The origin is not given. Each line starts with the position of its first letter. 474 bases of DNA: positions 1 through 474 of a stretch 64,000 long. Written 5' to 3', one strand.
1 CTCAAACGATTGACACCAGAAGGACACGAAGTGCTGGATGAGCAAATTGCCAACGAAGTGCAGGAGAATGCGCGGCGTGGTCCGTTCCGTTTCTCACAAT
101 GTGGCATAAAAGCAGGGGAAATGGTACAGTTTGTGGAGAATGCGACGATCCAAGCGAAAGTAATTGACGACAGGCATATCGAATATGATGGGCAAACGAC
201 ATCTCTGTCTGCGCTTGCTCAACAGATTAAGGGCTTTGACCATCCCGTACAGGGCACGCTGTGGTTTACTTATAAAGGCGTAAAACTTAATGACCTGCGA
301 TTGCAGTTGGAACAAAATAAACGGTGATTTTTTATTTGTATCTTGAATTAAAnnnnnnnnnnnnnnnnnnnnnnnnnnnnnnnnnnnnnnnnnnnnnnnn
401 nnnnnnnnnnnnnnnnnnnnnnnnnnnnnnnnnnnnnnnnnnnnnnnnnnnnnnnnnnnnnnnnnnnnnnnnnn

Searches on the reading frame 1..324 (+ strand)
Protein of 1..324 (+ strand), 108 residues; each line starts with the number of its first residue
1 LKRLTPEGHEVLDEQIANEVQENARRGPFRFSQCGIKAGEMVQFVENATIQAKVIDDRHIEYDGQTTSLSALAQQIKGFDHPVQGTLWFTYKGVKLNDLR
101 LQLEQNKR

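Call 4: search_protein_families(library=pfam, proteins=[window:1-324:+], max_evalue=1)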
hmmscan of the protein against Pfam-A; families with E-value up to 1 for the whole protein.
window:1-324:+ (108 aa): 2 families
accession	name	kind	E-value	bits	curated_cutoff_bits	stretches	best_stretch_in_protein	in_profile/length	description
PF18755.6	RAMA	-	0.0093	16.3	35.2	1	36-106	30-104/107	Restriction Enzyme Adenine Methylase Associated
PF11149.13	DUF2924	-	0.034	14.9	31.2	1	41-89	86-132/135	Protein of unknown function (DUF2924)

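Call 5: search_protein_families(library=padloc, proteins=[window:1-324:+], max_evalue=1)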
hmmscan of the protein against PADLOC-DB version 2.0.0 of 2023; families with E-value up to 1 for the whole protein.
window:1-324:+ (108 aa): 2 families
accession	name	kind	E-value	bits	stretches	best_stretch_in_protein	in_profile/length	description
PDLC05043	PDC-S57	-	1.1e-33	114.6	1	1-106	112-219/221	-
PDLC05041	PDC-S57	-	6.1e-21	73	1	11-105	110-208/212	-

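Call 6: search_protein_families(library=ncbifam, proteins=[window:1-324:+], max_evalue=1)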
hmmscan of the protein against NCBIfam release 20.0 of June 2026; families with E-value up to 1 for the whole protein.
window:1-324:+ (108 aa): 0 families
